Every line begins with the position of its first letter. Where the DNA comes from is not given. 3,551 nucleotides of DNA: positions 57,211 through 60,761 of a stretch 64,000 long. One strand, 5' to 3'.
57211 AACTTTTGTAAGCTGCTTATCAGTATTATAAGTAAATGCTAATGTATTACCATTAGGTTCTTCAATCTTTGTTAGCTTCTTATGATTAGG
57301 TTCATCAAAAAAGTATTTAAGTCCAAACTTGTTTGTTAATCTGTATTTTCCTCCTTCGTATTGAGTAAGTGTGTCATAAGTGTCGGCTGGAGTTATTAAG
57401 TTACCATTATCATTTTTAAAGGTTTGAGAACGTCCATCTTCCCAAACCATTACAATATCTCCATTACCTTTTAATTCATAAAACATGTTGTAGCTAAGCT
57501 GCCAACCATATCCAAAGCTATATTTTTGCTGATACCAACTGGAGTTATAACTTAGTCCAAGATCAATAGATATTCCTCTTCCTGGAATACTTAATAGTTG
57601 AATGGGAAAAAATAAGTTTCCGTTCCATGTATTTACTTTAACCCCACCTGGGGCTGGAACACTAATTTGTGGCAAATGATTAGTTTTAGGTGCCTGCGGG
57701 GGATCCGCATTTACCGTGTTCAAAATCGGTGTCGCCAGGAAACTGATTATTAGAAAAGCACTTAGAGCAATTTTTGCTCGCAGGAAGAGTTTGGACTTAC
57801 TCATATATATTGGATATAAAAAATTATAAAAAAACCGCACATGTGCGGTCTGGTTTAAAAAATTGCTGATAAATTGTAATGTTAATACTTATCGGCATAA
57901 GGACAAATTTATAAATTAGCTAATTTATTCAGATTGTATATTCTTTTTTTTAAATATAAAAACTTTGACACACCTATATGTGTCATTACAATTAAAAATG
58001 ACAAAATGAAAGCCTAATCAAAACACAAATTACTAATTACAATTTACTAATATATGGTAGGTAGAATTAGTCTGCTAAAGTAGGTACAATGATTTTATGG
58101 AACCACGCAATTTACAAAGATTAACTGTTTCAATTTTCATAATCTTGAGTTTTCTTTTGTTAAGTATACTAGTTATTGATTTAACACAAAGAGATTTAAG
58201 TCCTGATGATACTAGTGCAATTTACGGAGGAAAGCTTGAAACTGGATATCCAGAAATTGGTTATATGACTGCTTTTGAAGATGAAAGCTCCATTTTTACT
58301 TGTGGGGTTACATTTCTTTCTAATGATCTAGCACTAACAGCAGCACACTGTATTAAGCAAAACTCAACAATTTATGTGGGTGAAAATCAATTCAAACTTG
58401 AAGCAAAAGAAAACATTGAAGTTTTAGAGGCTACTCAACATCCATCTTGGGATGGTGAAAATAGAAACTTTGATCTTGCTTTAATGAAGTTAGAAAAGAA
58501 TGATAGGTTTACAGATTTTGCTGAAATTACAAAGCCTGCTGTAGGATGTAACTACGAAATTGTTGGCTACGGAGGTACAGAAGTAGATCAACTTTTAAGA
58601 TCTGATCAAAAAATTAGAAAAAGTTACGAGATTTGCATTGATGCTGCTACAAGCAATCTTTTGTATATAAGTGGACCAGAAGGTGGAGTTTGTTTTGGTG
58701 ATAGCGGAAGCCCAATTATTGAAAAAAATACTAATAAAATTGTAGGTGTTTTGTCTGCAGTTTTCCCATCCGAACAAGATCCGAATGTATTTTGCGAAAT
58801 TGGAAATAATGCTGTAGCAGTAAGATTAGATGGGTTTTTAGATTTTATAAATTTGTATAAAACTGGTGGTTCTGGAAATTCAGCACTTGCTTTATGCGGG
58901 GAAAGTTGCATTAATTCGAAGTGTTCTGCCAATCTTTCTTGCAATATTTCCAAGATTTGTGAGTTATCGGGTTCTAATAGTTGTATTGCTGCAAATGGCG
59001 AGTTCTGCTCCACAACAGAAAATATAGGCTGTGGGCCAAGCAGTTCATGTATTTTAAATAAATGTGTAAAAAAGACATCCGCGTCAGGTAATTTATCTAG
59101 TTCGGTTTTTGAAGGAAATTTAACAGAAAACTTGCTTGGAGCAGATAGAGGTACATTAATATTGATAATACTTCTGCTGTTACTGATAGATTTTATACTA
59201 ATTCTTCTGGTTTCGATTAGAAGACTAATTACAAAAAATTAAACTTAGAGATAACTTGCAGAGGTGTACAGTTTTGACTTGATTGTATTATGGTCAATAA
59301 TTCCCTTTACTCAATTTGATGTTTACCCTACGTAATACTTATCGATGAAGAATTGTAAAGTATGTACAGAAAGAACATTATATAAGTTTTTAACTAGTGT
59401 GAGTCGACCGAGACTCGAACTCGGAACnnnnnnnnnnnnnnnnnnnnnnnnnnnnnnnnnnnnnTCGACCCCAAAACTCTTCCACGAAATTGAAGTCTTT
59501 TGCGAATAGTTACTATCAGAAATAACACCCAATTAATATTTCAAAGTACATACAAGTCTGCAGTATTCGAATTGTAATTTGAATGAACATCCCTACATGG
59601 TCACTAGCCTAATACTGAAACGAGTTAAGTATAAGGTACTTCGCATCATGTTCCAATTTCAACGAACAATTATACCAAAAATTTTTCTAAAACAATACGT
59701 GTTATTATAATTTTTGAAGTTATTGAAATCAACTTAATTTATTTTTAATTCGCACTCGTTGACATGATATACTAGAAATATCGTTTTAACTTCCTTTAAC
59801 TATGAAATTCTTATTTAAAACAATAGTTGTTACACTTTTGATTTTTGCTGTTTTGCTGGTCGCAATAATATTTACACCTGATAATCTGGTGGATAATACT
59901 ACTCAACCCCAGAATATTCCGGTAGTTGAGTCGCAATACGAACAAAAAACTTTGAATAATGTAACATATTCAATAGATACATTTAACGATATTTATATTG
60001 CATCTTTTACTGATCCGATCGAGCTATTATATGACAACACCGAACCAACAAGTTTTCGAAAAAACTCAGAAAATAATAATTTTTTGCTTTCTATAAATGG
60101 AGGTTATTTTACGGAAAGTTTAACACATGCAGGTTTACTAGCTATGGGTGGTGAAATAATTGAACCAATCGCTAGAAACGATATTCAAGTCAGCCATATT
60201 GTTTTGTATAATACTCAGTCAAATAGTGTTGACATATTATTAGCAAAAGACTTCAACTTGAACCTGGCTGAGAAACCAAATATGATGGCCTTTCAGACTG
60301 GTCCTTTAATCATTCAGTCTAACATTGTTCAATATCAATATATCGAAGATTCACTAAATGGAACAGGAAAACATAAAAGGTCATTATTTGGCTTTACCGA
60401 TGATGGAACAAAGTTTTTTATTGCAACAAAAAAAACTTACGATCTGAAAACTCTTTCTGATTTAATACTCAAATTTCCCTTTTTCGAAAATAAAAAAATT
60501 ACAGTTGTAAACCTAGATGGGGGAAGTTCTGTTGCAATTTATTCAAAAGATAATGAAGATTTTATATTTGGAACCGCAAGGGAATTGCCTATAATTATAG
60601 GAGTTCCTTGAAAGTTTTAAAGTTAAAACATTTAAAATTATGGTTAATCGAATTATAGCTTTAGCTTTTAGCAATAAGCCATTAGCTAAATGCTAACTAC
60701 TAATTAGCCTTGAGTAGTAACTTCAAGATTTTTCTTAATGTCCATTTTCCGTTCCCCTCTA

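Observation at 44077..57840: RHS/YD-repeat protein carrying a ~3,500-aa modular fibre where a toxin domain would normally sit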

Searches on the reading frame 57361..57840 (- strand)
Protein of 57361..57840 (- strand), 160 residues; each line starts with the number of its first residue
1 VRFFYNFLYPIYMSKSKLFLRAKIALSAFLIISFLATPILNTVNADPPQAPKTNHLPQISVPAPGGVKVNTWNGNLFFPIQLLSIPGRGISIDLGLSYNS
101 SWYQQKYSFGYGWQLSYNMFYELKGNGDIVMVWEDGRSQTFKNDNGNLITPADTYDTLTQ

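Call 10: search_protein_families(library=pfam, proteins=[window:57361-57840:-], max_evalue=1)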
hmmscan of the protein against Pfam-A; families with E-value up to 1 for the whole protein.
seq(160 aa): 2 families
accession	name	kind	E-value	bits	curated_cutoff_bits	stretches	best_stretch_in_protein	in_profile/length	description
PF20148.4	DUF6531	-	3.7e-13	50.1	24.1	1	68-141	3-74/74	Domain of unknown function (DUF6531)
PF03534.18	SpvB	-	0.091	12.4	22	1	72-118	3-48/287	Salmonella virulence plasmid 65kDa B protein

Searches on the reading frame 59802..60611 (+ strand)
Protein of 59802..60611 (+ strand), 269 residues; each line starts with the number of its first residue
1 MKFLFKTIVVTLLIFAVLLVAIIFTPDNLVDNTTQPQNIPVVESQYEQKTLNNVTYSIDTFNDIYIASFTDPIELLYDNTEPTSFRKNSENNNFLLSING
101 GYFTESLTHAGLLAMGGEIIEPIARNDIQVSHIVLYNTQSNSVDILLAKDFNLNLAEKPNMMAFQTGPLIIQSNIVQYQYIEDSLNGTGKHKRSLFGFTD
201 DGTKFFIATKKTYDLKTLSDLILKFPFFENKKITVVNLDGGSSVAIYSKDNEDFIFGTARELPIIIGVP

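Call 12: search_protein_families(library=pfam, proteins=[window:59802-60611:+], max_evalue=0.001)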
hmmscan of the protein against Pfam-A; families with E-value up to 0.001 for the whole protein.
window:59802-60611:+ (269 aa): 1 family
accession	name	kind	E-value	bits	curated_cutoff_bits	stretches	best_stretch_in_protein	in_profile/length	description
PF09992.14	NAGPA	-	3.1e-11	44.2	25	1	94-268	3-168/169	Phosphodiester glycosidase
